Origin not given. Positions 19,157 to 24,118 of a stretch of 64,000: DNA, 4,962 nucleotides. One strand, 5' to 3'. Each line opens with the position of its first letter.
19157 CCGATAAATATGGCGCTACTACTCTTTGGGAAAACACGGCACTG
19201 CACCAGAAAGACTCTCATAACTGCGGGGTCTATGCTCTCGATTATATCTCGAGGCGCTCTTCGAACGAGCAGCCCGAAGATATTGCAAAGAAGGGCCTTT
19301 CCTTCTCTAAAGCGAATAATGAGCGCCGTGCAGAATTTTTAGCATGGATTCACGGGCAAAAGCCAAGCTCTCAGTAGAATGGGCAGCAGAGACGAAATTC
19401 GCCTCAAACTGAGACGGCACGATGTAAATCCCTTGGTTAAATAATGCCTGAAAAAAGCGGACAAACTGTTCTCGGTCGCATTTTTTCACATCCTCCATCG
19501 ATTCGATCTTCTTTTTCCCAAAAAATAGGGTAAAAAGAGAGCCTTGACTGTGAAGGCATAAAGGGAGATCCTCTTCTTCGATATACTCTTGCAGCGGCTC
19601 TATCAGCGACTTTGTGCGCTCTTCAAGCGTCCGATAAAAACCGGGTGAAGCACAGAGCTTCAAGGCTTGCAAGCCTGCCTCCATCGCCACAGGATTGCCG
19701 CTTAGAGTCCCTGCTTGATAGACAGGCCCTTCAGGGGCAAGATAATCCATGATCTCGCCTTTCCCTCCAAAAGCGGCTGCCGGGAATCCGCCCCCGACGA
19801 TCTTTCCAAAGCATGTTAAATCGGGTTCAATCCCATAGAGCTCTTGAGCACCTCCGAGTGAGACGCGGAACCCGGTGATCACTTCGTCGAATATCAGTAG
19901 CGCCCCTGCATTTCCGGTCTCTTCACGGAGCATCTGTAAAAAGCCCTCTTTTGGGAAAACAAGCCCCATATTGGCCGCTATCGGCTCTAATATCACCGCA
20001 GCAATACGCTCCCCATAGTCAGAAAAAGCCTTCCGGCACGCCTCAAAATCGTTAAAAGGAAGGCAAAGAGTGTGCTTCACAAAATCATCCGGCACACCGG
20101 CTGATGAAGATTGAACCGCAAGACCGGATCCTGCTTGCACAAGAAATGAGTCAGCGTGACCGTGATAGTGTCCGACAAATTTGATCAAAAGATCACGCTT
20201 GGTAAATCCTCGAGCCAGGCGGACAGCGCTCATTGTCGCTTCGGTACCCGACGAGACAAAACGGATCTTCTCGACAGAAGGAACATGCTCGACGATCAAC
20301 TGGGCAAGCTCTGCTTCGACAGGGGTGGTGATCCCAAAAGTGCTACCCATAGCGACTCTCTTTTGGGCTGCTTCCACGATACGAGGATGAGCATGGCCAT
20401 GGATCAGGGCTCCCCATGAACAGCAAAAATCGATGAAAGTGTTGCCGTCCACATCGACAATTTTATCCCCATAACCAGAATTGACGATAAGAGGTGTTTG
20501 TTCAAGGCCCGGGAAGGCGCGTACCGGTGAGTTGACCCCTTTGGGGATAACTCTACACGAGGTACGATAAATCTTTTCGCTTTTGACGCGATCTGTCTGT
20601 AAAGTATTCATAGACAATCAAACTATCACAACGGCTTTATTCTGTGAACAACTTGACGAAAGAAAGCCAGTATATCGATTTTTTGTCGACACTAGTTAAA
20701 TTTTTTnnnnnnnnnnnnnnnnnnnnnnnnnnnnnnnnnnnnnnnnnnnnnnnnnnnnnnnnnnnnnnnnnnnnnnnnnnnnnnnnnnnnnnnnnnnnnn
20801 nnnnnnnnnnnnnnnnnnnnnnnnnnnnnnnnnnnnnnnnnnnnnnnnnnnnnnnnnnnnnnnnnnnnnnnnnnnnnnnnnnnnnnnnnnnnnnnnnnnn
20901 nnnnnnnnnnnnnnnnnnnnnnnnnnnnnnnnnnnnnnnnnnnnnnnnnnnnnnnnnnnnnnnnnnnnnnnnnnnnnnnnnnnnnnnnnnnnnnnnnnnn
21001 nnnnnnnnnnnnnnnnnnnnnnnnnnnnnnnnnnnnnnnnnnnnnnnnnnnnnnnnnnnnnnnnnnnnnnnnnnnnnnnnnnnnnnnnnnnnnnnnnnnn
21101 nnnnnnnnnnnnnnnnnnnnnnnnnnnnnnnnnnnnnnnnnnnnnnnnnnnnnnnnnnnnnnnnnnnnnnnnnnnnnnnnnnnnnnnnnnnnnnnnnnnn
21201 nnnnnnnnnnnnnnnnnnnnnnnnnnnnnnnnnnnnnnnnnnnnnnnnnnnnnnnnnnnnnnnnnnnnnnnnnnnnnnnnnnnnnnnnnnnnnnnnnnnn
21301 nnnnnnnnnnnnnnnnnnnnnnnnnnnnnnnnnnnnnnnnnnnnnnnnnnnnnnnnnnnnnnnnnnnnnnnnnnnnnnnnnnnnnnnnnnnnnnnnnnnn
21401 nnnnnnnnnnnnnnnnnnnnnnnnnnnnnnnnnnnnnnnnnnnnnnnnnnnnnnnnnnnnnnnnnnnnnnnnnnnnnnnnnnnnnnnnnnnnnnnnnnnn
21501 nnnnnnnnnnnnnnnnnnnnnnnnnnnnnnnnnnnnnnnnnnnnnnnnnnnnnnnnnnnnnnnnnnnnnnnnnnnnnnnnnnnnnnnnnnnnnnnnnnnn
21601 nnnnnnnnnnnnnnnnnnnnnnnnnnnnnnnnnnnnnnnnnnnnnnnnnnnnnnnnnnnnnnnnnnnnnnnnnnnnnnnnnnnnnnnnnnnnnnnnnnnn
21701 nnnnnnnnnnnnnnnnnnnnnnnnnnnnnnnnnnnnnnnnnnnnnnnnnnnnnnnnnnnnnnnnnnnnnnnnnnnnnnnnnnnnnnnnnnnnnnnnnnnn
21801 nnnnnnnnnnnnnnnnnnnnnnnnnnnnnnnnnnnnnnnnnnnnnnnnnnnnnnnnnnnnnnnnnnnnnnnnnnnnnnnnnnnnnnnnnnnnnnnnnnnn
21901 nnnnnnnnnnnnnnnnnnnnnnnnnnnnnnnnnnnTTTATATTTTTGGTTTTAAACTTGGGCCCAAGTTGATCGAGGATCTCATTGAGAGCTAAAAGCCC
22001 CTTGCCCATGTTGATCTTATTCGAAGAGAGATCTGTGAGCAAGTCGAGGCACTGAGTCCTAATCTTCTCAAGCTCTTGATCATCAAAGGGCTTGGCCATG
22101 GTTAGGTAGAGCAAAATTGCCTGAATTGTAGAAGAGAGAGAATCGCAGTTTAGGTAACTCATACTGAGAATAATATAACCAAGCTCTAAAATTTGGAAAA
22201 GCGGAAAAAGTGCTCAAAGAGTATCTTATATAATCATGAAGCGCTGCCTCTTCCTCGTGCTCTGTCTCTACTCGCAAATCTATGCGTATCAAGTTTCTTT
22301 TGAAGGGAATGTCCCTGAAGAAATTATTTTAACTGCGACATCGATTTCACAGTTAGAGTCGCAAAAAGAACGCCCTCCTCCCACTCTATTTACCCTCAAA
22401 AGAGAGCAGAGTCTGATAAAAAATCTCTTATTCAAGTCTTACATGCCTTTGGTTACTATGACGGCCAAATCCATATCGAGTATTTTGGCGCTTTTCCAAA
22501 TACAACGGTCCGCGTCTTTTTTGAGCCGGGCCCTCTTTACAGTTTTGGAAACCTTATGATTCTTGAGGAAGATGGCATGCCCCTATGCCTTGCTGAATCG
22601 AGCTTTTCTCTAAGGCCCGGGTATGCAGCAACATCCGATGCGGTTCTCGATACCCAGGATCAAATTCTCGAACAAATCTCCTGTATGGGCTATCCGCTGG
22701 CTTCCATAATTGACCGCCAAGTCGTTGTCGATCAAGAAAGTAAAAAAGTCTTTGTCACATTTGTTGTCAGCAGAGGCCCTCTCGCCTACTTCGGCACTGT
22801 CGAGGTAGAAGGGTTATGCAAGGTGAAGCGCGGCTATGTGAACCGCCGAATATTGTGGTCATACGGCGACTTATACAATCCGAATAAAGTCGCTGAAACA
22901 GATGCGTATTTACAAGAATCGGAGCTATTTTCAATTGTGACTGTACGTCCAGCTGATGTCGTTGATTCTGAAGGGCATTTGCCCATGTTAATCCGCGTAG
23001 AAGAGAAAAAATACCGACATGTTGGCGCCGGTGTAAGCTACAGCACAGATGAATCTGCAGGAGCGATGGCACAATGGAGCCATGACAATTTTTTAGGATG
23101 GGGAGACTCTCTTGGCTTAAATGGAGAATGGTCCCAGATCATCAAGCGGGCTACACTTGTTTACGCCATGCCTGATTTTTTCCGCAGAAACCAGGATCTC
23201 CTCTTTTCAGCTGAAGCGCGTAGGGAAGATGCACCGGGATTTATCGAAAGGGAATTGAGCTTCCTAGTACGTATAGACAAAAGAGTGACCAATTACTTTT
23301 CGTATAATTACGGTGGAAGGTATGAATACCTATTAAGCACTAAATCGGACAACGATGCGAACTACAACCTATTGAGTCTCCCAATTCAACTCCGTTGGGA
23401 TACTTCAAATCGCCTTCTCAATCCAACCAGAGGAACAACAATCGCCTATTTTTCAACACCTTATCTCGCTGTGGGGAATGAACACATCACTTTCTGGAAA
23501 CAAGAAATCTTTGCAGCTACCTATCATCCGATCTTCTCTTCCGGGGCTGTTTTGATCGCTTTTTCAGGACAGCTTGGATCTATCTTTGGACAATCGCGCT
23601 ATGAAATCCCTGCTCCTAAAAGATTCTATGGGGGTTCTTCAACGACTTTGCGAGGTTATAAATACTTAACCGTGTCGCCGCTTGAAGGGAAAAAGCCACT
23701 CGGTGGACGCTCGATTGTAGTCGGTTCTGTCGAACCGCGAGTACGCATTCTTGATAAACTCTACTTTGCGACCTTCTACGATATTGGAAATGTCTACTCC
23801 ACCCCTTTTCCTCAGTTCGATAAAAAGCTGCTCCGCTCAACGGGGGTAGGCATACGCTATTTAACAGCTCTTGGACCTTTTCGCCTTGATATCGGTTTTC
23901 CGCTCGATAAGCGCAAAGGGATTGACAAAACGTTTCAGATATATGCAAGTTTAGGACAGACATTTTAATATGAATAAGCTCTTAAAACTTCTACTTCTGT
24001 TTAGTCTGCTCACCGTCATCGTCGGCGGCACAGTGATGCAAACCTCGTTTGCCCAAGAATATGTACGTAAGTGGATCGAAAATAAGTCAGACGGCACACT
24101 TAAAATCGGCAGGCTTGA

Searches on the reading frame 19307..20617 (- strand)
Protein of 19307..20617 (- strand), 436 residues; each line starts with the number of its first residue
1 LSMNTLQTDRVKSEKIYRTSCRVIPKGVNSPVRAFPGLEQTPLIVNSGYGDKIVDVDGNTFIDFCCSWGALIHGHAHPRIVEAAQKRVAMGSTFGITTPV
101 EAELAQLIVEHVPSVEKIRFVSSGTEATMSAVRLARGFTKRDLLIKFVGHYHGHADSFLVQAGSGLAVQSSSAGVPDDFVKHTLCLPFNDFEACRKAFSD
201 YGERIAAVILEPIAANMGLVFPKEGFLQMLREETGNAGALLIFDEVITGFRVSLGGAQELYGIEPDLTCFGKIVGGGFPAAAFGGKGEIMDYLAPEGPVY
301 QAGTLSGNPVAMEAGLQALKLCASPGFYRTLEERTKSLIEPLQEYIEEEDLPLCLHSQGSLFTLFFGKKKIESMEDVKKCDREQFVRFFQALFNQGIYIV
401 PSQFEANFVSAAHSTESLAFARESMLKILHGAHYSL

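Call 23: search_protein_families(library=ncbifam, proteins=[window:19307-20617:-], max_evalue=0.00001)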
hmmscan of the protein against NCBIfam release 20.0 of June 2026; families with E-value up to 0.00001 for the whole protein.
window:19307-20617:- (436 aa): 69 families (the best 25 are shown)
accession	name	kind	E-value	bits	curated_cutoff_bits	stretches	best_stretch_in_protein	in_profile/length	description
NF000818.0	PRK00062.1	subfamily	1.6e-179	597.1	398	1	12-424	5-419/429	glutamate-1-semialdehyde 2,1-aminomutase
TIGR00713.1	hemL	equivalog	2.1e-176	586.7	527.3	1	12-429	1-420/423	glutamate-1-semialdehyde 2,1-aminomutase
NF001864.0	PRK00615.1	equivalog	3.2e-141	470.8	706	1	12-429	6-426/433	glutamate-1-semialdehyde aminotransferase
NF009055.0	PRK12389.1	equivalog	2.7e-134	448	637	1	10-419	3-415/431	glutamate-1-semialdehyde 2,1-aminomutase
NF041362.1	GntE_guanitoxin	equivalog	1.8e-95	320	525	1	9-417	4-421/426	guanitoxin biosynthesis PLP-dependent transaminase GntE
NF004856.0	PRK06209.1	equivalog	8.5e-63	212.4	486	1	7-419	5-403/450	glutamate-1-semialdehyde 2,1-aminomutase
NF005453.0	PRK07046.1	subfamily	1e-53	182.5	425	1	40-402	56-422/453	transaminase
TIGR00707.1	argD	subfamily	6.2e-45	153.6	410.05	1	39-350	7-314/381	acetylornithine/succinylornithine family transaminase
NF004426.0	PRK05769.1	equivalog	3e-43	148.2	552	1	34-399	31-405/441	acetyl ornithine aminotransferase family protein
NF005993.0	PRK08117.1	subfamily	3.2e-40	138.1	574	1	39-344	21-345/433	aspartate aminotransferase family protein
NF002874.0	PRK03244.1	equivalog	5e-40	137.5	457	1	42-344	26-321/399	acetylornithine transaminase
NF002797.0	PRK02936.1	equivalog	6.4e-39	133.8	496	1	35-351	5-312/385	acetylornithine transaminase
NF006228.0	PRK08360.1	equivalog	9.5e-38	129.9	608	1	40-333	22-331/443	aspartate aminotransferase family protein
NF008570.0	PRK11522.1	equivalog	1.7e-36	125.8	612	1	51-350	79-384/464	putrescine aminotransferase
TIGR00700.1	GABAtrnsam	equivalog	2.7e-36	125.1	506.65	2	202-360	195-351/420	4-aminobutyrate--2-oxoglutarate transaminase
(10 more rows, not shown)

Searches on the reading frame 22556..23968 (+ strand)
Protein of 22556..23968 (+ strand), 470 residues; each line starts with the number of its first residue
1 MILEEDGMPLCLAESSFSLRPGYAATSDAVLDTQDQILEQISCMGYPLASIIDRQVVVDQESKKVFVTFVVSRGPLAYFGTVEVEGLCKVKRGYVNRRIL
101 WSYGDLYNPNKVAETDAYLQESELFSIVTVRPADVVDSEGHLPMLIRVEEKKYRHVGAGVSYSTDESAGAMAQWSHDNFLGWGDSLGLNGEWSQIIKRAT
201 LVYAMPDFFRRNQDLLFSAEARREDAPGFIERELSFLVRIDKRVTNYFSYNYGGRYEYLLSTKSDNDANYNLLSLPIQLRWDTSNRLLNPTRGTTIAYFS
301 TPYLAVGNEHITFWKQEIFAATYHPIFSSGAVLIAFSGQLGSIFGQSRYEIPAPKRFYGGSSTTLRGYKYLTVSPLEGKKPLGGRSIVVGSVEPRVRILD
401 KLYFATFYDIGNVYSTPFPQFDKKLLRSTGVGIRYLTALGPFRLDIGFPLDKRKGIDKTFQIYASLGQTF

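Call 23: search_protein_families(library=ncbifam, proteins=[window:22556-23968:+], max_evalue=0.00001)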
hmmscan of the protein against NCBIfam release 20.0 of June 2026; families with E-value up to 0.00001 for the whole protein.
window:22556-23968:+ (470 aa): 5 families
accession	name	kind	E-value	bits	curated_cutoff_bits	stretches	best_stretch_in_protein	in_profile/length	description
TIGR03303.1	OM_YaeT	equivalog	2.1e-54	185.1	297.15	1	27-470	273-741/741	outer membrane protein assembly factor BamA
NF047950.2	ATportTamA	equivalog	9.1e-44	150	625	1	44-468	149-567/569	autotransporter assembly complex protein TamA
NF008287.0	PRK11067.1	subfamily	1.4e-16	60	1181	1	21-207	292-477/802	outer membrane protein assembly factor BamA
NF052279.1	lipo_TamL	exception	8.8e-13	47.6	400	1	306-451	554-717/747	translocation and assembly module lipoprotein TamL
NF047779.1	Omp85_fam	subfamily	2.7e-06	27.1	200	1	273-470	225-423/423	Omp85 family outer membrane protein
